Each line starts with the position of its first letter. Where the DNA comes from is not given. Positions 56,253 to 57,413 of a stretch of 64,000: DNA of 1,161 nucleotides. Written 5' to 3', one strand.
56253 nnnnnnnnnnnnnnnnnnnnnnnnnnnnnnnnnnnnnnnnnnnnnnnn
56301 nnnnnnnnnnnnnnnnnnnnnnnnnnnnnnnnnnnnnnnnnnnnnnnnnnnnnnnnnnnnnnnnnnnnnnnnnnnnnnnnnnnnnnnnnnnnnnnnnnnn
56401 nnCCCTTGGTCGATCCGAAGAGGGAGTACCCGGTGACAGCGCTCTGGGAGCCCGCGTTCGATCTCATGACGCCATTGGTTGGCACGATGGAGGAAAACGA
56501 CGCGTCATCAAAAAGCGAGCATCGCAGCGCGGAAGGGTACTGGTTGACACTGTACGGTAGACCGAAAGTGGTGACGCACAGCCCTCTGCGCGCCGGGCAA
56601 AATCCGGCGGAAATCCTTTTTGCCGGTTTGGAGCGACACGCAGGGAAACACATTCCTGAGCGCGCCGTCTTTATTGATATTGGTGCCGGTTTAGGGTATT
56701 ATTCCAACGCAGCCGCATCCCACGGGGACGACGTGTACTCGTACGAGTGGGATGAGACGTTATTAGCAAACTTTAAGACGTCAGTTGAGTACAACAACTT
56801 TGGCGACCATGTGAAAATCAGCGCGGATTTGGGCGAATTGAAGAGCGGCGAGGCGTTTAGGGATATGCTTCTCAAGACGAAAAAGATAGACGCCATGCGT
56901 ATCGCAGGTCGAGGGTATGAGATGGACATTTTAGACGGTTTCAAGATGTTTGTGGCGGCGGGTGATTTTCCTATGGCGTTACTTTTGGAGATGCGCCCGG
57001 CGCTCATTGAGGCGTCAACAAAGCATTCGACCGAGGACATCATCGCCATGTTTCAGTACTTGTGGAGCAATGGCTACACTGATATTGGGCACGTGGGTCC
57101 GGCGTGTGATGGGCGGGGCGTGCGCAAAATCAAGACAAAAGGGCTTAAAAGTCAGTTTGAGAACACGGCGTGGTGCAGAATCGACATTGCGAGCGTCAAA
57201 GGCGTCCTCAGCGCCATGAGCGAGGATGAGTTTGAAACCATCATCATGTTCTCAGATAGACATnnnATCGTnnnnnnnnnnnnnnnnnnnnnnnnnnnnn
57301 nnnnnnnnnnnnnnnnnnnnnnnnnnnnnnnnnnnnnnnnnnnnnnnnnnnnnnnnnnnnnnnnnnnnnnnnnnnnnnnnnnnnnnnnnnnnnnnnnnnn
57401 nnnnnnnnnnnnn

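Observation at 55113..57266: Fusion of a GT32 (Och1-like) glycosyltransferase with an FkbM-family methyltransferase domain in one type-II membrane protein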

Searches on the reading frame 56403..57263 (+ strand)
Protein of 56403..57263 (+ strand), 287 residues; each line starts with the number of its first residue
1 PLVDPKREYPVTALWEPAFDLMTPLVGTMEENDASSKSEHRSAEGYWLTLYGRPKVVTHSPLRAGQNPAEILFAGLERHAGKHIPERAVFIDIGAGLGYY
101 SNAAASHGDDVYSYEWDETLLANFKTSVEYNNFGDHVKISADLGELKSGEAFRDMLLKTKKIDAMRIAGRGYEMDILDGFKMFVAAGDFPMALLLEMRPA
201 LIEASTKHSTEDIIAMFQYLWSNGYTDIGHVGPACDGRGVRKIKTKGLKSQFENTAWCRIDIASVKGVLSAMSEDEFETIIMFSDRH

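Call 11: search_solved_structures(query=A1, max_evalue=10, show_alignments=3)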
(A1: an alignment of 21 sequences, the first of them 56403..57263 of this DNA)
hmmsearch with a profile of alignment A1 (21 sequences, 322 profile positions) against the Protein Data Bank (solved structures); distinct sequences matched with E-value up to 10: 104 (the best 60 are shown).
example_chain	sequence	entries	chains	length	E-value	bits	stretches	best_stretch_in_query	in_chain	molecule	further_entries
4c4a_A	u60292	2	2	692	1.8e-05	27.4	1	69-137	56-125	PROTEIN ARGININE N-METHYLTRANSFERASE 7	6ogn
3a27_A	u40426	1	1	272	0.0001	24.9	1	75-140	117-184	Uncharacterized protein MJ1557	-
4m36_A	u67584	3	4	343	0.00026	23.6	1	79-140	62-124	Protein arginine N-methyltransferase 7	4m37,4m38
3ege_A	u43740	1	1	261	0.0005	22.6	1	61-108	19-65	Putative methyltransferase from antibiotic biosynthesis pathway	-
5eku_A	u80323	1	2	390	0.00052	22.6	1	80-137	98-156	Arginine N-methyltransferase, putative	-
8c1j_A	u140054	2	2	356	0.0039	19.7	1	65-134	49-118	Protein arginine N-methyltransferase 2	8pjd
8bva_A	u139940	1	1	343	0.0042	19.6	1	66-134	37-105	Protein arginine N-methyltransferase 2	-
5ful_A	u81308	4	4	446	0.0057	19.1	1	65-134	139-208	PROTEIN ARGININE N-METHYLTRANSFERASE 2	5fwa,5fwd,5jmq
9qca_A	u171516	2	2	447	0.0058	19.1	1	65-134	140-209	Protein arginine N-methyltransferase 2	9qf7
9vkf_A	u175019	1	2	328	0.0061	19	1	49-133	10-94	Protein arginine N-methyltransferase 1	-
1g6q_1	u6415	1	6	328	0.0063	19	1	49-133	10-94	HNRNP ARGININE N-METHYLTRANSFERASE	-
8rbk_A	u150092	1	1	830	0.0068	18.9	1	76-132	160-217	MGC151858 protein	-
1f3l_A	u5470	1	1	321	0.0089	18.5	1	49-133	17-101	PROTEIN ARGININE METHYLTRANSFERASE PRMT3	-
6pdm_A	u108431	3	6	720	0.01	18.3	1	78-132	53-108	Protein arginine N-methyltransferase 9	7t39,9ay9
7rbq_A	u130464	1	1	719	0.01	18.3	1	78-132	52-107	Protein arginine N-methyltransferase 9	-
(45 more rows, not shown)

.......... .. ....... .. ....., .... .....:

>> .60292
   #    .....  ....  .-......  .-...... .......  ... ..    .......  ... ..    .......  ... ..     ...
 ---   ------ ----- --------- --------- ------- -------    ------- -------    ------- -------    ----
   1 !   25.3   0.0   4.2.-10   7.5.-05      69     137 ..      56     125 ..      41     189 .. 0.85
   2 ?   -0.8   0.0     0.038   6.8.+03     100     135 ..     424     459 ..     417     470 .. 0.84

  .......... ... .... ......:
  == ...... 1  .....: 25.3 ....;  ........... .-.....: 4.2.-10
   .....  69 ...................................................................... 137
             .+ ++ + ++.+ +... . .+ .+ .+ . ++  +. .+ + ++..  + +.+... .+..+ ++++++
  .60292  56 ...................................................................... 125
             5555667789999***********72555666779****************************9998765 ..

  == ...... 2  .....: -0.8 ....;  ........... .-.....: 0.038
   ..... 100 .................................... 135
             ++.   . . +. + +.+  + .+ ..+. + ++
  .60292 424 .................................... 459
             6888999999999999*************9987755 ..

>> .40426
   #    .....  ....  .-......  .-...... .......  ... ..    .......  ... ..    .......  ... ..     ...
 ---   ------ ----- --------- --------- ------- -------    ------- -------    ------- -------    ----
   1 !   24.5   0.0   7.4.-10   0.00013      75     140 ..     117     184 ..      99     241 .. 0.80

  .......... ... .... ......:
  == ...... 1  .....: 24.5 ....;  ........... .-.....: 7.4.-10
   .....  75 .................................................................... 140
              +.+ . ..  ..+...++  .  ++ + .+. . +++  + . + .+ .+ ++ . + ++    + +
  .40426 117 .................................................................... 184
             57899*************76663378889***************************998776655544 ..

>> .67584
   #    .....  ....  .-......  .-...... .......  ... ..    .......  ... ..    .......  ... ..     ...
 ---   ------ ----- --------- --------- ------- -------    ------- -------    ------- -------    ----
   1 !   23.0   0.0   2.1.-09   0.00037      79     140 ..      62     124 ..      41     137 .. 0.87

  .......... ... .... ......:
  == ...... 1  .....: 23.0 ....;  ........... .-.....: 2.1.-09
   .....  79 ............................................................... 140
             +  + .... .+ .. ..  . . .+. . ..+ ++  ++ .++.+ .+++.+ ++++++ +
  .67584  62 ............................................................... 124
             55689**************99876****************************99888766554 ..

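Call 12: search_protein_families(library=pfam, alignment_id=A1, max_evalue=1)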
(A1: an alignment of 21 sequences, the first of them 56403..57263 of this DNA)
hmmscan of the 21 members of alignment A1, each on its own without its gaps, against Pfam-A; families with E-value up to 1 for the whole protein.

A. member 1, window:56403-57263:+ (287 aa): 2 families
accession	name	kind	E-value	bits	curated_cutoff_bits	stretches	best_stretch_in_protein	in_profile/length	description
PF02475.24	TRM5-TYW2_MTfase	-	0.0022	18.4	28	1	85-150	35-103/164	TRM5/TYW2 methyltransferase domain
PF08241.18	Methyltransf_11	-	0.23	12.6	21.2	1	91-137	1-44/95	Methyltransferase domain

B. families by the number of members that match (of 21 scanned): 24 families
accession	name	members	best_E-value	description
PF02475.24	TRM5-TYW2_MTfase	16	8.1e-06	TRM5/TYW2 methyltransferase domain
PF13649.12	Methyltransf_25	13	0.00016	Methyltransferase domain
PF08241.18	Methyltransf_11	13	0.0013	Methyltransferase domain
PF05175.20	MTS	12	7.5e-05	Methyltransferase small domain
PF13489.12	Methyltransf_23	9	0.0015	Methyltransferase domain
PF13679.12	Methyltransf_32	7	0.0033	Methyltransferase domain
PF06325.19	PrmA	6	0.0022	Ribosomal protein L11 methyltransferase (PrmA)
PF05958.17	tRNA_U5-meth_tr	5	0.0056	tRNA (Uracil-5-)-methyltransferase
PF13847.12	Methyltransf_31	5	0.0087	Methyltransferase domain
PF02353.26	CMAS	5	0.13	Mycolic acid cyclopropane synthetase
PF03602.21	Cons_hypoth95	4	0.02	Conserved hypothetical protein 95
PF03848.20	TehB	3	0.00044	Tellurite resistance protein TehB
PF05050.19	Methyltransf_21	3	0.0027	Methyltransferase FkbM domain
PF00398.26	RrnaAD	2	0.0069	Ribosomal RNA adenine dimethylase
PF08242.18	Methyltransf_12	2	0.042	Methyltransferase domain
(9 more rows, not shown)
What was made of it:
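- Pfam TRM5-TYW2 is the most frequent weak hit (16/21 members, best 8.1e-6; call 12).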

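Call 21: predict_structure(alignment_id=A1)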
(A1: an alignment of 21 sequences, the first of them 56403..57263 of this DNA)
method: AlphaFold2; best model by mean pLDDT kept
length: 287 residues; sequences in the alignment: 21
mean_pLDDT: 85.6   pTM: 0.88
mean pLDDT of the five models: 85.6, 84.4, 82.4, 81.6, 80.5
residues with pLDDT >= 90: 161; 70-90: 89; 50-70: 25; < 50: 12
segments of 3 or more residues with pLDDT < 50: 33-38, 40-42
pLDDT, mean of each block of 10 residues (from residue 1): 79 93 81 50 70 77 86 78 71 95 96 94 96 98 93 90 93 94 89 93 93 96 93 75 59 87 91 88 85
secondary structure, 60 per line:
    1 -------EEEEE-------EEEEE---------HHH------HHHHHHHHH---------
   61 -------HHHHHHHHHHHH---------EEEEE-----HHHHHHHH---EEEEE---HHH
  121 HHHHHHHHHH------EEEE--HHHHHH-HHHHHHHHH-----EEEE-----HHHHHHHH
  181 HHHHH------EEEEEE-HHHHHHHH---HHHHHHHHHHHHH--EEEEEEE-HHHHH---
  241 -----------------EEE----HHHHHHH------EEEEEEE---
elements in order: E8-12 E20-24 H43-51 H68-79 E89-93 H99-106 E110-114 H118-130 E137-140 H143-148 H150-158 E164-167 H173-185 E192-197 H199-206 H210-222 E225-231 H233-237 E258-260 H265-271 E278-284
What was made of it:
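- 56403..56657 (+): Extension N-terminal to the methyltransferase core (aa 431-515). The beta-hairpin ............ (profile positions ~1-41) is specific to the fusion clade; the helices that follow also align to the FkbM protein P0224. Model strands 8-12 and 20-24 (call 21).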

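Call 33: search_protein_representatives(alignment_id=A1)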
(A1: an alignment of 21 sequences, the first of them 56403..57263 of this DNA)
Query: 21 sequences, 322 profile positions. Proteins with E-value up to 0.001 (for the whole library): 41712; up to 1e-10: 3633; up to 1e-30: 112. The best 150 are listed.
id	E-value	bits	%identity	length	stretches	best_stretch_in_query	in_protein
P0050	2.4e-118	411.4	-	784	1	4-320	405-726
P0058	4.3e-114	397.5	-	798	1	3-320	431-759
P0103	4.5e-111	387.5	-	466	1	4-320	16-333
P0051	1.2e-107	376.3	-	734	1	4-321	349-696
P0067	4.0e-107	374.6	-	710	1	7-321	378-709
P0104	6.4e-106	370.6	-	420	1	12-320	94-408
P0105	2.3e-97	342.5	-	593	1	6-320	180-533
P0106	6.1e-97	341.1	-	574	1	2-320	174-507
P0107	1.0e-95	337.1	-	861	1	6-319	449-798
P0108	2.0e-95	336.1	-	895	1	7-320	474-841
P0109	5.4e-94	331.4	-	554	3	154-321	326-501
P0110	1.0e-93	330.5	-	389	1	7-321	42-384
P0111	2.9e-89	315.9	-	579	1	7-301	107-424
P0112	3.0e-89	315.9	-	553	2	4-193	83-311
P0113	4.4e-89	315.3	-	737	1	7-320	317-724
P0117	1.2e-85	304.0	-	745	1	7-319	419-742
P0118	5.0e-85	302.0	-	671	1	12-321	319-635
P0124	1.4e-76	274.2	-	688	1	7-317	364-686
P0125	2.6e-76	273.3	-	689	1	7-320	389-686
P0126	3.3e-76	273.0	-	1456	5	75-230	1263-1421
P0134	6.2e-69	249.1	-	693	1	5-317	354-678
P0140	6.5e-62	226.0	-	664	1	7-318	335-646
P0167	4.3e-45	170.8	-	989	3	67-234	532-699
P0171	4.3e-43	164.2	-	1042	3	69-255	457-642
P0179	1.6e-38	149.1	-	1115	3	73-254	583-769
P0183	1.1e-37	146.4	-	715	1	10-318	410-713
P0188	1.3e-35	139.6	-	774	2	77-255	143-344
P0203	3.9e-29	118.3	-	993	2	79-254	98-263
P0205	7.8e-29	117.3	-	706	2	67-254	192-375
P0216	1.3e-25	106.7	-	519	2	77-255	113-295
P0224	2.4e-23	99.3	-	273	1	42-255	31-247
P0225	2.5e-23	99.2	-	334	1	78-256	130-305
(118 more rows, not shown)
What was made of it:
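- The exhaustive profile search finds 112 clusters at E <= 1e-30 (call 33).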

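Call 34: search_protein_families(library=pfam, proteins=[P0126, P0167, P0171, P0179, P0188, P0203, P0205, P0224, P0225, P0216], max_evalue=0.01)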
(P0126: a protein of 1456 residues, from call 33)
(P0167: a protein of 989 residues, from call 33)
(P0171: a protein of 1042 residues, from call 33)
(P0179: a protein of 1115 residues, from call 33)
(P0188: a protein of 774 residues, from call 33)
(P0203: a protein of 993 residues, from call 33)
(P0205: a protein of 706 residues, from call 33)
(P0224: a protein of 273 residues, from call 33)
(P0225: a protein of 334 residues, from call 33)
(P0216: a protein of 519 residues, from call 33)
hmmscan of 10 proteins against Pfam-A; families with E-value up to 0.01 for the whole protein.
P0126 (1456 aa): 10 families
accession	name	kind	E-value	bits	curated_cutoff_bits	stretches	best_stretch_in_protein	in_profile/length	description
PF05050.19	Methyltransf_21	-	3.4e-79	265.4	22.7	5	460-613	1-161/173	Methyltransferase FkbM domain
PF13489.12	Methyltransf_23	-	1.4e-24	87.2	27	4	168-218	10-60/164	Methyltransferase domain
PF05575.17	V_cholerae_RfbT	-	4.6e-09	36.4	27.9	0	1267-1314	81-130/286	Vibrio cholerae RfbT protein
PF08241.18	Methyltransf_11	-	1.1e-06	29.6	21.2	0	185-218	1-34/95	Methyltransferase domain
PF14168.11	YjzC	-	0.00018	22.2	25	0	447-464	8-25/55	YjzC-like protein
PF09400.15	DUF2002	-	0.00023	21.5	23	0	624-656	36-67/110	Protein of unknown function (DUF2002)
PF11533.15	AtzH-like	-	0.0016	18.6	27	0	313-362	6-55/126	AtzH-like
PF24016.2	DUF7330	-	0.0021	18.1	27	0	211-260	5-54/187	Domain of unknown function (DUF7330)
PF02676.19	TYW3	-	0.0031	17.3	27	0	1136-1174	110-148/211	Methyltransferase TYW3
PF25479.1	Vts1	-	0.0043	17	27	0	280-297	26-43/45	RNA-binding protein vts1-like domain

P0167 (989 aa): 7 families
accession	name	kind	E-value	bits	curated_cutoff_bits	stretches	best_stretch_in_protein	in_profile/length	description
PF05050.19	Methyltransf_21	-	3.4e-41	141.7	22.7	3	229-399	1-172/173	Methyltransferase FkbM domain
PF02475.24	TRM5-TYW2_MTfase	-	2.4e-13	50.8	28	2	544-604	39-98/164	TRM5/TYW2 methyltransferase domain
PF05575.17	V_cholerae_RfbT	-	3.9e-08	33.4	27.9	1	226-367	82-216/286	Vibrio cholerae RfbT protein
PF05175.20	MTS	-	1.3e-07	31.9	23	0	827-898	21-94/170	Methyltransferase small domain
PF13489.12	Methyltransf_23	-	1.9e-07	31.4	27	0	538-590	19-73/164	Methyltransferase domain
PF00398.26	RrnaAD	-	0.0023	17.5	24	0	821-866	14-59/263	Ribosomal RNA adenine dimethylase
PF05958.17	tRNA_U5-meth_tr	-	0.0036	16.8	23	0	840-890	204-254/357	tRNA (Uracil-5-)-methyltransferase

P0171 (1042 aa): 11 families
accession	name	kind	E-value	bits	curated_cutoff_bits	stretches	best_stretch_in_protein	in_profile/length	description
PF05050.19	Methyltransf_21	-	2.2e-20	73.9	22.7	2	142-314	1-171/173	Methyltransferase FkbM domain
PF13649.12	Methyltransf_25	-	1.2e-11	45.6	27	0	797-845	2-50/97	Methyltransferase domain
PF05175.20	MTS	-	3e-11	43.7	23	1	126-200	21-94/170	Methyltransferase small domain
PF08242.18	Methyltransf_12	-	9.3e-11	42.8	30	0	141-192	1-52/98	Methyltransferase domain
PF13489.12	Methyltransf_23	-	1.4e-09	38.3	27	0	131-183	16-65/164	Methyltransferase domain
PF01728.25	FtsJ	-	2.7e-07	31.1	24.1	0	136-172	21-56/181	FtsJ-like methyltransferase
PF02390.23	Methyltransf_4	-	2.4e-06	27.6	24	0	466-532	4-72/173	Putative methyltransferase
PF01209.24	Ubie_methyltran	-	4.5e-05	23.4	20.1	0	791-849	46-105/233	ubiE/COQ5 methyltransferase family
PF08241.18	Methyltransf_11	-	5.5e-05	24.2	21.2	0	468-512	1-43/95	Methyltransferase domain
PF12847.13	Methyltransf_18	-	0.0031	18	27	0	138-202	16-80/151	Methyltransferase domain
PF06322.17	Phage_NinH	-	0.0087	16.4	29.8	0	541-573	10-40/60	Phage NinH protein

P0179 (1115 aa): 6 families
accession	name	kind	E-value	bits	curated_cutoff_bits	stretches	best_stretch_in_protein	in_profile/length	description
PF05050.19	Methyltransf_21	-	1.2e-47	162.6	22.7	3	182-358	1-172/173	Methyltransferase FkbM domain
PF02475.24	TRM5-TYW2_MTfase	-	2.9e-08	34.3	28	0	884-967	19-98/164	TRM5/TYW2 methyltransferase domain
PF07862.16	Nif11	-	0.00044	20.9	23.8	0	1074-1092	28-46/48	Nif11 domain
PF13489.12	Methyltransf_23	-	0.00071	19.8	27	0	588-623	23-52/164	Methyltransferase domain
PF00024.32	PAN_1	-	0.0018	18.5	21.4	1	408-448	15-55/76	PAN domain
PF14295.12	PAN_4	-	0.0061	17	27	0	410-438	11-39/51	PAN domain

P0188 (774 aa): 2 families
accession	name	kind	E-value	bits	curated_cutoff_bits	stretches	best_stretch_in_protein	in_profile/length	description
PF05050.19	Methyltransf_21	-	3.9e-20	73.1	22.7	2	149-343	1-171/173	Methyltransferase FkbM domain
PF13489.12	Methyltransf_23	-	6.5e-05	23.2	27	0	514-551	22-59/164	Methyltransferase domain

P0203 (993 aa): 9 families
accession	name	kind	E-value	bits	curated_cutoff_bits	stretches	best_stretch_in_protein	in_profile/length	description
PF05050.19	Methyltransf_21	-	5.3e-46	157.3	22.7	2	102-263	1-171/173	Methyltransferase FkbM domain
PF00535.33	Glycos_transf_2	-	4.3e-21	76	23.3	1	325-427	1-103/168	Glycosyl transferase family 2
PF02475.24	TRM5-TYW2_MTfase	-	2.5e-13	50.8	28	2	746-810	28-92/164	TRM5/TYW2 methyltransferase domain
PF05575.17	V_cholerae_RfbT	-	5.4e-09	36.2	27.9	1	99-256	82-242/286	Vibrio cholerae RfbT protein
PF13847.12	Methyltransf_31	-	1.4e-05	25.3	27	0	754-807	3-56/145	Methyltransferase domain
PF01728.25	FtsJ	-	1.9e-05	25.1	24.1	0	751-791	18-57/181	FtsJ-like methyltransferase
PF13641.12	Glyco_tranf_2_3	-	4.9e-05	23.9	27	1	324-419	3-103/230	Glycosyltransferase like family 2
PF13649.12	Methyltransf_25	-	9.2e-05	23.5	27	0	758-807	1-48/97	Methyltransferase domain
PF01135.25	PCMT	-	0.00038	20.7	20.3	0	91-152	70-129/210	Protein-L-isoaspartate(D-aspartate) O-methyltransferase (PCMT)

P0205 (706 aa): 12 families
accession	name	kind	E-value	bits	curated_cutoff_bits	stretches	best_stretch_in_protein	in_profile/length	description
PF05050.19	Methyltransf_21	-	3.7e-35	122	22.7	2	513-655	1-152/173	Methyltransferase FkbM domain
PF02475.24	TRM5-TYW2_MTfase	-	1.1e-12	48.7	28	2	193-256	30-92/164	TRM5/TYW2 methyltransferase domain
PF01135.25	PCMT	-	5.1e-11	43.2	20.3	2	505-559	71-125/210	Protein-L-isoaspartate(D-aspartate) O-methyltransferase (PCMT)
PF05575.17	V_cholerae_RfbT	-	1.5e-09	38.1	27.9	2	136-337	16-212/286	Vibrio cholerae RfbT protein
PF01596.23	Methyltransf_3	-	6.8e-07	29.2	22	1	197-248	42-93/204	O-methyltransferase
PF12847.13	Methyltransf_18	-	1.3e-06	29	27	1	501-587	8-94/151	Methyltransferase domain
PF13578.12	Methyltransf_24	-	1.4e-06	29.5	26.3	0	513-631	2-83/105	Methyltransferase domain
PF13847.12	Methyltransf_31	-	1.3e-05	25.3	27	0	197-237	1-41/145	Methyltransferase domain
PF01728.25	FtsJ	-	0.00019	21.8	24.1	0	503-552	17-68/181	FtsJ-like methyltransferase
PF13649.12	Methyltransf_25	-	0.00087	20.4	27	0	512-572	2-59/97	Methyltransferase domain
PF13489.12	Methyltransf_23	-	0.0063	16.7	27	0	494-553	10-61/164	Methyltransferase domain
PF01209.24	Ubie_methyltran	-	0.0071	16.2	20.1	0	505-565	45-104/233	ubiE/COQ5 methyltransferase family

P0224 (273 aa): 1 family
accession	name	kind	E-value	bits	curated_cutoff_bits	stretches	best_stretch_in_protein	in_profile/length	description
PF05050.19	Methyltransf_21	-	1.3e-13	51.9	22.7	1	71-228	1-153/173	Methyltransferase FkbM domain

P0225 (334 aa): 1 family
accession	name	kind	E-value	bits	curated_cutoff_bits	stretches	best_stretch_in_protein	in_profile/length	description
PF05050.19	Methyltransf_21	-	1.1e-09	39.1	22.7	1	135-303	1-171/173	Methyltransferase FkbM domain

P0216 (519 aa): 4 families
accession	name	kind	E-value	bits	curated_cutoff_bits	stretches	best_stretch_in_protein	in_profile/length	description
PF05050.19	Methyltransf_21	-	1.5e-14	54.9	22.7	1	119-294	1-171/173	Methyltransferase FkbM domain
PF13489.12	Methyltransf_23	-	6.2e-05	23.2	27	0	437-470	22-55/164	Methyltransferase domain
PF08003.17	Methyltransf_9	-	0.001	18.6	23.8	0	430-482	108-160/315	Protein of unknown function (DUF1698)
PF22303.2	OspG_kinase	-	0.0089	16.5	27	0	410-455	49-94/152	Protein kinase OspG, kinase domain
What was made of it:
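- Closest known: FkbM-family methyltransferases. Same: All nearest non-fusion relatives are PF05050-positive (call 34).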
